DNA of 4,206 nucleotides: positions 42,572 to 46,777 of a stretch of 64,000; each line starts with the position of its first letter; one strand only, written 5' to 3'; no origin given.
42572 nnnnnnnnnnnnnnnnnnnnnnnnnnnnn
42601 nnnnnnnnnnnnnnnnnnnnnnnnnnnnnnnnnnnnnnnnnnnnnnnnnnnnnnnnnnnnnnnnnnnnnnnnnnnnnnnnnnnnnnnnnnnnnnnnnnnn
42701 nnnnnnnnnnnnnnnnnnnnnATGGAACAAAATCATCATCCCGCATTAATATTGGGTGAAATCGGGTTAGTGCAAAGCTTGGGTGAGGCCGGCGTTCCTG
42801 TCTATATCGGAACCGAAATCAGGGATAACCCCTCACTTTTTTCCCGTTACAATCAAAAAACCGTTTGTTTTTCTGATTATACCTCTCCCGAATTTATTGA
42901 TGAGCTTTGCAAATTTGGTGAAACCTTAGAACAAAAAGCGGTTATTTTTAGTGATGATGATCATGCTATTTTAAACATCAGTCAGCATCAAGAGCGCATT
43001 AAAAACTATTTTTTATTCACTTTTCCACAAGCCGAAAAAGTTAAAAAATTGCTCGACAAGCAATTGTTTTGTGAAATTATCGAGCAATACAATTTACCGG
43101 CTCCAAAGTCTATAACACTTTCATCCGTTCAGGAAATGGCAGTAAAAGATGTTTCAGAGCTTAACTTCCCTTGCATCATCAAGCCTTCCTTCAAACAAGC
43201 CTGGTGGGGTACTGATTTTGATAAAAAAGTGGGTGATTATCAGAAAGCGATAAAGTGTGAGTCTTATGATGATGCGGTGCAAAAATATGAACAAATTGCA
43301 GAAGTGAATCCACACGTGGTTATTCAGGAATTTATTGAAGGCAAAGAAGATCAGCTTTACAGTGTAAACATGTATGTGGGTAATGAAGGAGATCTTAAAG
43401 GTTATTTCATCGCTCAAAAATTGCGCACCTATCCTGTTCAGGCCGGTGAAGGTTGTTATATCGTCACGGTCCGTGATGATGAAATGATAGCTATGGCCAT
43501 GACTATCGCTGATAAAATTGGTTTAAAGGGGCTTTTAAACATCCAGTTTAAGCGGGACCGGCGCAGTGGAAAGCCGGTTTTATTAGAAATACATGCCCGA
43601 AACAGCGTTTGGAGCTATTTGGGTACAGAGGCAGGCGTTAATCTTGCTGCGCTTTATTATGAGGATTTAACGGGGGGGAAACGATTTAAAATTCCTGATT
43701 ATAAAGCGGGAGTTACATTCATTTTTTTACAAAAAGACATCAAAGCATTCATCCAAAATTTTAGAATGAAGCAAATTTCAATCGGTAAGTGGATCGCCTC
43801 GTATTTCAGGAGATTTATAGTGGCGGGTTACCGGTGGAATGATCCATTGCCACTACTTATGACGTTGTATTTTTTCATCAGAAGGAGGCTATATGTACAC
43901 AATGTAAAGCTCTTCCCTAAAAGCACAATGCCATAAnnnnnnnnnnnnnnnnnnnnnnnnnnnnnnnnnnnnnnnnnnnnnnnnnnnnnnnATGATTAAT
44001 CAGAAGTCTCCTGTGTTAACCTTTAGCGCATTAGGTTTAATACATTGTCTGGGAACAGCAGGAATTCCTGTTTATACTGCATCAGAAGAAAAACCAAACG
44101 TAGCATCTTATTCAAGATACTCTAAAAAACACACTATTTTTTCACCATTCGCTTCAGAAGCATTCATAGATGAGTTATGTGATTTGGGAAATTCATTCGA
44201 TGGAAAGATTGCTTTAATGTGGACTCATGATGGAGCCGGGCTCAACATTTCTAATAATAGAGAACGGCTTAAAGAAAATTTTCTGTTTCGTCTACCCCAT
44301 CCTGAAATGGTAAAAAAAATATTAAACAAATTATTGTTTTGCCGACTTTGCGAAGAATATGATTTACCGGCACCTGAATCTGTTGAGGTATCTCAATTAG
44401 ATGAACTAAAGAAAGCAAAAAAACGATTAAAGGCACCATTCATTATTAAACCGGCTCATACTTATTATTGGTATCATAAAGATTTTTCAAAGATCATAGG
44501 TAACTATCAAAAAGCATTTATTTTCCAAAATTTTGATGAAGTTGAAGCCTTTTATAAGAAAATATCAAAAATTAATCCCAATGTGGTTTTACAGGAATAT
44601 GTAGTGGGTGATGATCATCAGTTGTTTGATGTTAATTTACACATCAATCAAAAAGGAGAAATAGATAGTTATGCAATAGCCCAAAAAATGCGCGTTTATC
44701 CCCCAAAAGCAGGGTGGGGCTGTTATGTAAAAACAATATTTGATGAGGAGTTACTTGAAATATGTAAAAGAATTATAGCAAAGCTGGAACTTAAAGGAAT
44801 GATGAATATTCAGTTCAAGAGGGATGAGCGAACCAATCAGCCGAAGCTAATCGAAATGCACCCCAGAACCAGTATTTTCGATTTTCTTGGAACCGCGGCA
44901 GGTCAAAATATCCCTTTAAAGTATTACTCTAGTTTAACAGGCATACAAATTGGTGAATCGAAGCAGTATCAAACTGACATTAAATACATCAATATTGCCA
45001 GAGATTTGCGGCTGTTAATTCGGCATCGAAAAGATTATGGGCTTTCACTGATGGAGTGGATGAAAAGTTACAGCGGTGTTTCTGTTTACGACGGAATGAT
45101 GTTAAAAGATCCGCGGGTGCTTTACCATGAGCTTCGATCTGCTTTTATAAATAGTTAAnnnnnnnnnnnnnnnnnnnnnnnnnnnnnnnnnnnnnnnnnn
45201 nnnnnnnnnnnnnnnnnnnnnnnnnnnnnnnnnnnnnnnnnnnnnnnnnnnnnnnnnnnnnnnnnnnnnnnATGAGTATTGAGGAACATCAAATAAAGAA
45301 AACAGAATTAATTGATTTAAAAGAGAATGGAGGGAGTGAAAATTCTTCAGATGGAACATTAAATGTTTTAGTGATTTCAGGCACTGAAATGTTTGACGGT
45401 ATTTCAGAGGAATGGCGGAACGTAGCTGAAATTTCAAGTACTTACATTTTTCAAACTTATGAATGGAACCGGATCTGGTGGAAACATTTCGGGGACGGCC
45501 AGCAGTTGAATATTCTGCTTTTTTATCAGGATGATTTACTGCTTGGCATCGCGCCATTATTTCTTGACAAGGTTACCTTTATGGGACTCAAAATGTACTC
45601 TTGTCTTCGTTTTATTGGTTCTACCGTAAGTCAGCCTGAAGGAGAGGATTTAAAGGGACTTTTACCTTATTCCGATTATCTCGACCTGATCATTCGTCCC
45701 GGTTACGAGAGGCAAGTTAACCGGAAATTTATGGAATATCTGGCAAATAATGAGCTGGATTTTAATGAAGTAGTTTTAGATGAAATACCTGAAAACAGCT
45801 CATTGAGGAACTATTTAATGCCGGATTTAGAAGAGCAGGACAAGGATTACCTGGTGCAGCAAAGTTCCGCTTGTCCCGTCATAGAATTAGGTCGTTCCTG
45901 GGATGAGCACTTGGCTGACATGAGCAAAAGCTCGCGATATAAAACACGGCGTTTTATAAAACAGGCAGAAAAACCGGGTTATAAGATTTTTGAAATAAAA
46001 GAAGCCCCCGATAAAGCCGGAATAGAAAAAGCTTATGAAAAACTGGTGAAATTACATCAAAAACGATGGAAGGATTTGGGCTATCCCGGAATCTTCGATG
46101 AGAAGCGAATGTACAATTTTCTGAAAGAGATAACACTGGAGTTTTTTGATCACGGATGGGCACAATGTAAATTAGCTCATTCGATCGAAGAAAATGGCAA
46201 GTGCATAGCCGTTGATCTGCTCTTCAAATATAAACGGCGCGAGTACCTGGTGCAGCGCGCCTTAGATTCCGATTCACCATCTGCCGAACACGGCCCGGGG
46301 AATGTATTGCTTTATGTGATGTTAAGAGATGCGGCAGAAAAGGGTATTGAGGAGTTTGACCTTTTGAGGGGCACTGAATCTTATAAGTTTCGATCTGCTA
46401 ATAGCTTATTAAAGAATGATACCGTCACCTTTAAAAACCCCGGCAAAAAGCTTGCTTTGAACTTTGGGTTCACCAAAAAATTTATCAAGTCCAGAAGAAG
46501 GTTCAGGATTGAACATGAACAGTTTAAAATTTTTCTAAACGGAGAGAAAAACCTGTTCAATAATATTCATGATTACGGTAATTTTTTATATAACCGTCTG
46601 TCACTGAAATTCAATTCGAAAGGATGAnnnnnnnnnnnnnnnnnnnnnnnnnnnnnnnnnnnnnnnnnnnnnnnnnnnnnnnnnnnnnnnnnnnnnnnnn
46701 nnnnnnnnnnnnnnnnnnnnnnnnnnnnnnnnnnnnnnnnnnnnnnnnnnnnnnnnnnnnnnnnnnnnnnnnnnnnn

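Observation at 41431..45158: Three tandem ATP-grasp ligases that all replace the metal-binding Asn with His (E-x-H-x-R)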

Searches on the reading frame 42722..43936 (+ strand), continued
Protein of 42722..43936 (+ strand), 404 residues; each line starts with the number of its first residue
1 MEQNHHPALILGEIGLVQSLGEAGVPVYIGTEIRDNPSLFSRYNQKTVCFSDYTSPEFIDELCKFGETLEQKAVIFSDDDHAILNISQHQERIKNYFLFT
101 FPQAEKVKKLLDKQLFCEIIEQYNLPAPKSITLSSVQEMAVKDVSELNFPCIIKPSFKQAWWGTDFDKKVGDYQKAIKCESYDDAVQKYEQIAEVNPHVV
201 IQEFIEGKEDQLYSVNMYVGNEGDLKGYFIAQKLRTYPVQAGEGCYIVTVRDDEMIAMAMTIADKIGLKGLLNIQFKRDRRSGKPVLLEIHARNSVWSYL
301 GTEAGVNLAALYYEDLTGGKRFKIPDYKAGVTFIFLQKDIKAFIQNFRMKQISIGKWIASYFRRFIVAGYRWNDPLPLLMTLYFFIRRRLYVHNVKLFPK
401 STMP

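Call 69: search_solved_structures(query=A2, max_evalue=0.01, show_alignments=0)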
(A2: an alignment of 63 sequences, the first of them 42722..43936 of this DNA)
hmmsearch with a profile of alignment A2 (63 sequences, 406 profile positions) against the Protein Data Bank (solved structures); distinct sequences matched with E-value up to 0.01: 8.
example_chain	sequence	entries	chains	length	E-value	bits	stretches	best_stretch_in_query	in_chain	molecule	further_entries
1ce8_A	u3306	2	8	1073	8.1e-18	67.6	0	256-326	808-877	PROTEIN (CARBAMOYL-PHOSPHATE SYNTHASE) | carbamoyl phosphate synthetase large chain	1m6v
1bxr_A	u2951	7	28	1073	8.1e-18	67.6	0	256-326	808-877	CARBAMOYL-PHOSPHATE SYNTHASE | CARBAMOYL PHOSPHATE SYNTHETASE: LARGE SUBUNIT | CARBAMOYL PHOSPHATE SYNTHETASE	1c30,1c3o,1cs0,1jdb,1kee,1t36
1a9x_A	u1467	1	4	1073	1.6e-16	63.4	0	256-326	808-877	CARBAMOYL PHOSPHATE SYNTHETASE (LARGE CHAIN)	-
5dot_A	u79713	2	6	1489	3.5e-14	55.7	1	109-321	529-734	Carbamoyl-phosphate synthase [ammonia], mitochondrial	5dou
6uel_A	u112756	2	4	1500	3.6e-14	55.6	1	109-321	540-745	Carbamoyl-phosphate synthase [ammonia], mitochondrial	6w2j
8evy_B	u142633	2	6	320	0.004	19.2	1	114-160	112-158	D-alanine--D-alanine ligase B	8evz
2pn1_A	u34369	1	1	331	0.0073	18.4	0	47-341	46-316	Carbamoylphosphate synthase large subunit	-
7lgn_A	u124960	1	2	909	0.0096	18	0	109-159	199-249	Cyanophycin synthase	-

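Call 75: find_encoding_contigs(protein=P0235, flank=6000, max_places=2)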
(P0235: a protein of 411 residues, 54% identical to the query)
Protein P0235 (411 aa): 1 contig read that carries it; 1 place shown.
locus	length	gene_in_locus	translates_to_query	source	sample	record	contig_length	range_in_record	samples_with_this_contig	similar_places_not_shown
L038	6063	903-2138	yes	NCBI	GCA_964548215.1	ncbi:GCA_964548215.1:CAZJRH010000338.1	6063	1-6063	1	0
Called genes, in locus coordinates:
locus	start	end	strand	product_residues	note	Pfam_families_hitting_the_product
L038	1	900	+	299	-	?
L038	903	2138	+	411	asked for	PF02786:CPSase_L_D2 (faint), PF15632:ATPgrasp_Ter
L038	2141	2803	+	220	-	-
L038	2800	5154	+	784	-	PF13439:Glyco_transf_4, PF13579:Glyco_trans_4_4, PF00534:Glycos_transf_1, PF13692:Glyco_trans_1_4, PF13524:Glyco_trans_1_2 (faint)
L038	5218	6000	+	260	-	PF02353:CMAS (weak), PF01209:Ubie_methyltran, PF13847:Methyltransf_31, PF08241:Methyltransf_11, PF08242:Methyltransf_12, PF13649:Methyltransf_25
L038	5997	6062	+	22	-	?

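Call 76: find_encoding_contigs(protein=P0077, flank=8000, max_places=2)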
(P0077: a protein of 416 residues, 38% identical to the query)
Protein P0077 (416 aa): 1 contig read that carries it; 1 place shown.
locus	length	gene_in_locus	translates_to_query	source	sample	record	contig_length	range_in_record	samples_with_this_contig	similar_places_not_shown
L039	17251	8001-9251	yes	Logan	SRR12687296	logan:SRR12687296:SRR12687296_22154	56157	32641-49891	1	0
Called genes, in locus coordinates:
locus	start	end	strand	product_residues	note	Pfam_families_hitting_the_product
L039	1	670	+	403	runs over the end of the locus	PF00535:Glycos_transf_2, PF13641:Glyco_tranf_2_3, PF13632:Glyco_trans_2_3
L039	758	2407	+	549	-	PF00501:AMP-binding, PF13193:AMP-binding_C (weak)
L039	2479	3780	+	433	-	PF13562:NTP_transf_4, PF00132:Hexapep, PF14602:Hexapep_2 (weak)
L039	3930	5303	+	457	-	PF13480:Acetyltransf_6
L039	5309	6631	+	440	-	PF13480:Acetyltransf_6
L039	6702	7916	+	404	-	PF13439:Glyco_transf_4 (weak), PF13524:Glyco_trans_1_2 (faint), PF00534:Glycos_transf_1, PF13692:Glyco_trans_1_4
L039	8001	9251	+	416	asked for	PF13535:ATP-grasp_4 (faint), PF15632:ATPgrasp_Ter (weak), PF02786:CPSase_L_D2 (weak)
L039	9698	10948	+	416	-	PF05922:Inhibitor_I9, PF00082:Peptidase_S8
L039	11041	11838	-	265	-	PF13238:AAA_18 (weak)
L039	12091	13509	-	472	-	PF27272:CpgS_N, PF07755:DUF1611 (weak)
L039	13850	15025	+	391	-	PF15632:ATPgrasp_Ter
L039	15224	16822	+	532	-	PF20656:MS_N, PF01274:MS_TIM-barrel, PF20659:MS_C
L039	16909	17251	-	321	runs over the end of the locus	PF12760:Zn_ribbon_IS1595, PF12762:DDE_Tnp_IS1595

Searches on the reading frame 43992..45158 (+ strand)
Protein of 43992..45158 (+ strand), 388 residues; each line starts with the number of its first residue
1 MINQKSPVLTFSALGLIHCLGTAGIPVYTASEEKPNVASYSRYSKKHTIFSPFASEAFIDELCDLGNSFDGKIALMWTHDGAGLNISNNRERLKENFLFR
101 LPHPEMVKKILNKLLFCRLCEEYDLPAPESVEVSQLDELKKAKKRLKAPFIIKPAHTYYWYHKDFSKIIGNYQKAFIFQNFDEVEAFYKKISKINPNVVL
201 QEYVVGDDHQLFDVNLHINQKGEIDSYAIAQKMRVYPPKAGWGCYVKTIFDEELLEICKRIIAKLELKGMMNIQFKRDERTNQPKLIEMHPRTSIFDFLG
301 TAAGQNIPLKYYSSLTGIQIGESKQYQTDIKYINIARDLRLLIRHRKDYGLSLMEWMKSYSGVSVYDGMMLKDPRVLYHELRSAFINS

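Call 3: search_protein_families(library=pfam, proteins=[window:43992-45158:+], max_evalue=0.01)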
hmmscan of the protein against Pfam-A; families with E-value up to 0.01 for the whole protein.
window:43992-45158:+ (388 aa): 2 families
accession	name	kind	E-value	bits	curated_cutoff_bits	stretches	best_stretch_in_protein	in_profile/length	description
PF15632.11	ATPgrasp_Ter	-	4.3e-08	33.4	29.1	1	249-331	44-124/131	ATP-grasp in the biosynthetic pathway with Ter operon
PF02786.22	CPSase_L_D2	-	0.00042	20.3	19.8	0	253-295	140-182/211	Carbamoyl-phosphate synthase L chain, ATP binding domain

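Call 4: search_protein_families(library=ncbifam, proteins=[window:43992-45158:+], max_evalue=0.01)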
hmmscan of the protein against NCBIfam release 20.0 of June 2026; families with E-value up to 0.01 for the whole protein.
window:43992-45158:+ (388 aa): 11 families
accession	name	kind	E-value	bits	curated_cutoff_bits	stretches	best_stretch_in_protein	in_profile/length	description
NF009402.0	PRK12767.1-1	equivalog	5.1e-12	45.2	218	1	35-306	37-289/329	carbamoyl phosphate synthase-like protein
NF009405.0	PRK12767.1-4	equivalog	5.2e-08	32.2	390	1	52-294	52-267/320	carbamoyl phosphate synthase-like protein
TIGR01369.1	CPSaseII_lrg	equivalog_domain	2.8e-07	28.6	1027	1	105-322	662-871/1052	carbamoyl-phosphate synthase (glutamine-hydrolyzing) large subunit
NF009404.0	PRK12767.1-3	equivalog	2.9e-07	29.7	316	1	52-332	51-324/344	carbamoyl phosphate synthase-like protein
NF005315.0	PRK06849.1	equivalog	7.2e-07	28.5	406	1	13-293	17-276/389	hypothetical protein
NF003671.0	PRK05294.1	equivalog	1.5e-05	22.9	599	0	253-294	800-839/1058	carbamoyl-phosphate synthase large subunit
NF009406.0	PRK12767.1-5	equivalog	0.00014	21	271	1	87-319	87-297/327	carbamoyl phosphate synthase-like protein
TIGR02068.2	cya_phycin_syn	equivalog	0.00052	18.1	850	1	112-215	213-305/862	cyanophycin synthetase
NF004679.0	PRK06019.1-5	equivalog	0.0058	15.5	326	0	101-277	88-253/376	5-(carboxyamino)imidazole ribonucleotide synthase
NF053643.1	Ddl_archaea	equivalog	0.0076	15.3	500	0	246-310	225-289/367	putative pseudomurein biosynthesis ATP-grasp protein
NF010623.0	PRK14016.1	subfamily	0.0081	14.3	877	0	113-215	215-306/871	cyanophycin synthetase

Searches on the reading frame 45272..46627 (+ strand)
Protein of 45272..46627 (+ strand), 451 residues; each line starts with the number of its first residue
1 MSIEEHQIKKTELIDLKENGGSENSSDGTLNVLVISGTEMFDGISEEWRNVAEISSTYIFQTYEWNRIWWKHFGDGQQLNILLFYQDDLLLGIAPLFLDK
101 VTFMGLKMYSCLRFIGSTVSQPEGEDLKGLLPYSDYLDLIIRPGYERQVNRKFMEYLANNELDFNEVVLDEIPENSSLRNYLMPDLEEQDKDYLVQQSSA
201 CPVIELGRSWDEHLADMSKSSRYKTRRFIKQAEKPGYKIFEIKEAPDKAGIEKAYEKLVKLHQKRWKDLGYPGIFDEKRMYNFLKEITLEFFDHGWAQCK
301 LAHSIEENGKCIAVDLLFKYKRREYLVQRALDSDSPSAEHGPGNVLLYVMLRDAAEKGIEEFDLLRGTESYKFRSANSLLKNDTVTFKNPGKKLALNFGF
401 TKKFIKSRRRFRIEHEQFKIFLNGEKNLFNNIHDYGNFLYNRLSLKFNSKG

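Call 3: search_protein_families(library=pfam, proteins=[window:45272-46627:+], max_evalue=0.01)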
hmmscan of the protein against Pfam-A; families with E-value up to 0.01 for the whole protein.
window:45272-46627:+ (451 aa): 1 family
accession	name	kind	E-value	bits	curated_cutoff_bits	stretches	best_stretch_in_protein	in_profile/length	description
PF13480.13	Acetyltransf_6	-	1.2e-19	71.3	22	1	220-372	2-142/143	Acetyltransferase (GNAT) domain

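Call 4: search_protein_families(library=ncbifam, proteins=[window:45272-46627:+], max_evalue=0.01)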
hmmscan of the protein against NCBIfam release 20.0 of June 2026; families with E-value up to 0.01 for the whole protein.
window:45272-46627:+ (451 aa): 0 families

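Call 54: search_solved_structures(query=window:45272-46627:+, max_evalue=10)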
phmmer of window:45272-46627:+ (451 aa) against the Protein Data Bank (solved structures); distinct sequences matched with E-value up to 10: 2.
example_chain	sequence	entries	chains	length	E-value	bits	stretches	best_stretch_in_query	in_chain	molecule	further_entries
9zen_L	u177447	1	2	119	0.28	13.3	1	9-81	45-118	Single-chain antibody (VHH) 1B2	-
5t2a_AY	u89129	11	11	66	1.9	10.6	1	222-250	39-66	eS30 | ribosomal protein S30e | 40S ribosomal protein S30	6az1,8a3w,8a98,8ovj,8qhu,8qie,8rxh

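Call 59: find_homologous_proteins(query=window:45272-46627:+, max_evalue=0.00001)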
Query window:45272-46627:+ (451 aa): 74 proteins with E <= 0.00001 among 5446 candidates.
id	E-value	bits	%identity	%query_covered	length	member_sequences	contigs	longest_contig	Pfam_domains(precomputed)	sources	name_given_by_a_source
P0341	0.0e+0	1032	100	100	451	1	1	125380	PF13480.14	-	-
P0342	1.4e-199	682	66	100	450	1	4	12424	PF13480.14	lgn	-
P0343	2.2e-158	546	56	93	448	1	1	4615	PF13480.14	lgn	-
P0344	1.6e-157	543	54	96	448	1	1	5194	PF13480.14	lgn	-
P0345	5.9e-151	522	52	99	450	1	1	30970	PF13480.14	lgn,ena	-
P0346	1.9e-133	464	51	92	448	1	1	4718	PF13480.14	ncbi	-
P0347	2.2e-126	441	48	93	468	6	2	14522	PF13480.14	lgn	-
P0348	1.5e-125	438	46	91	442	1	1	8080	PF13480.14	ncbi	ncbi:MAG: GNAT family N-acetyltransferase [Balneolaceae bacterium]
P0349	5.5e-125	436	46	96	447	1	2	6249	PF13480.14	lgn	-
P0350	1.5e-124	435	45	94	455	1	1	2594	PF13480.14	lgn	-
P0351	2.0e-124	434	43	94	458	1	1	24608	PF13480.14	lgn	-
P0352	3.6e-122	427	43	94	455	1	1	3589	PF13480.14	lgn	-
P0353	3.6e-121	423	44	94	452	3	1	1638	PF13480.14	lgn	-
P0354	4.2e-120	420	44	94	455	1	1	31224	PF13480.14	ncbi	-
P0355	1.3e-118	415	45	92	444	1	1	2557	PF13480.14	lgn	-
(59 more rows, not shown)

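Call 66: predict_structure(alignment_id=A4)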
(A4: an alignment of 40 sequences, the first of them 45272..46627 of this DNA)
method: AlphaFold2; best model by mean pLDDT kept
length: 451 residues; sequences in the alignment: 40
mean_pLDDT: 90.9   pTM: 0.88
mean pLDDT of the five models: 90.9, 90.4, 90.4, 90.3, 89.7
residues with pLDDT >= 90: 368; 70-90: 53; 50-70: 3; < 50: 27
segments of 3 or more residues with pLDDT < 50: 1-26
pLDDT, mean of each block of 10 residues (from residue 1): 33 35 58 97 98 97 98 96 97 98 91 96 85 95 97 92 93 96 94 95 93 93 97 97 98 98 94 93 98 98 98 98 98 97 98 96 95 95 95 79 90 91 88 92 84 43
secondary structure, 60 per line:
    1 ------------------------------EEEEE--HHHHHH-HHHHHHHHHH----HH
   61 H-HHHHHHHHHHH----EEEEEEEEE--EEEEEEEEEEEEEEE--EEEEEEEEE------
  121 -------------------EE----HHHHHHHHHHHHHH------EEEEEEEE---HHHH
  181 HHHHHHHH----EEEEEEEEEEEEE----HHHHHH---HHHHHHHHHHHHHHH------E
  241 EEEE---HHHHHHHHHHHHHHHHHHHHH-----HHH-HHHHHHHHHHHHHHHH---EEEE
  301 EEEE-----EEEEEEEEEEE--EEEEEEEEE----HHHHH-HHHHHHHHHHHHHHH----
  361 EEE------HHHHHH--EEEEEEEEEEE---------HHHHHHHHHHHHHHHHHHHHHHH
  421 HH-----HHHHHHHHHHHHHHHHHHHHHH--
elements in order: E31-35 H38-43 H45-54 H63-73 E78-86 E89-103 E106-114 H146-159 E166-173 H177-188 E193-205 H210-215 H219-233 E240-244 H248-268 H278-293 E297-304 E310-320 E323-331 H336-340 H342-356 E361-363 H370-375 E378-388 H398-422 H428-449

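Call 68: fold_search(model_id=the predicted structure, library=pdb)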
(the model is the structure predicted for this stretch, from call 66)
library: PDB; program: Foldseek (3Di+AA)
matches with E <= 10: 619; with E <= 0.001: 120
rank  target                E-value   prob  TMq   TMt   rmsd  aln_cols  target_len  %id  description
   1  1xf8                  1.3e-10  1.00  0.50  0.65   7.2       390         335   11  Crystal Structure of Weissella viridescens FemX (Y254F) Mutant (released 2005-05-31)
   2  7z5y_A                1.9e-10  1.00  0.51  0.65   5.2       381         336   12  CRYSTAL STRUCTURE OF WEISSELLA VIRIDESCENS FEMXVV NON-RIBOSOMAL AMINO ACID TRANSFERASE IN COMPLEX WITH A PEPTIDYL-XNA  (released 2022-10-26)
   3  4ii9_A                2.1e-10  1.00  0.51  0.66   4.9       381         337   11  Crystal structure of Weissella viridescens FemXVv non-ribosomal amino acid transferase in complex with a peptidyl-RNA  (released 2013-07-03)
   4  6snr                  2.4e-10  1.00  0.52  0.58   5.1       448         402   13  Crystal structure of FemX (released 2020-09-09)
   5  7z6a_A                2.7e-10  1.00  0.51  0.66   5.0       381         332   12  CRYSTAL STRUCTURE OF WEISSELLA VIRIDESCENS FEMXVV NON-RIBOSOMAL AMINO ACID TRANSFERASE IN COMPLEX WITH A PEPTIDYL-XNA  (released 2022-10-26)
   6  2hqy_B                4.5e-10  1.00  0.45  0.64   7.6       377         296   12  Crystal Structure of Conserved Protein of Unknown Function from Bacteroides thetaiotaomicron VPI-5482 (released 2006-09-19)
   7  1ne9                  6.9e-10  1.00  0.52  0.67   4.8       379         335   11  Crystal Structure of Weissella viridescens FemX at 1.7 Ang Resolution (released 2004-02-10)
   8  7wx7                  7.3e-10  1.00  0.29  0.40   9.6       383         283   11  complex of a legionella acetyltransferase VipF and COA/ACO (released 2023-02-22)
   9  6wqb                  8.6e-10  1.00  0.31  0.43   9.3       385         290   11  Crystal structure of VipF from Legionella hackeliae in complex with acetyl-CoA (released 2021-11-10)
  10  1xe4                  1.1e-09  1.00  0.52  0.67   4.9       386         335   11  Crystal Structure of Weissella viridescens FemX (K36M) Mutant (released 2005-05-31)
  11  2hqy_A                1.6e-09  1.00  0.42  0.58   9.5       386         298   11  Crystal Structure of Conserved Protein of Unknown Function from Bacteroides thetaiotaomicron VPI-5482 (released 2006-09-19)
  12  6wqc                  1.6e-09  1.00  0.31  0.43   9.4       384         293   11  Crystal structure of VipF from Legionella hackeliae in complex with CoA (released 2021-11-10)
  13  9wqy                  3.1e-09  1.00  0.47  0.69   5.3       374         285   13  aminoacyl-tRNA-dependent peptide synthase, Sba18, complexed with streptothrisamine (released 2026-04-01)
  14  9wqw                  3.1e-09  1.00  0.46  0.67   6.2       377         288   13  aminoacyl-tRNA-dependent peptide synthase, Sbb17 (released 2026-04-01)
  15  1lrz                  7.5e-09  1.00  0.44  0.49  17.0       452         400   10  x-ray crystal structure of staphylococcus aureus femA (released 2002-09-04)
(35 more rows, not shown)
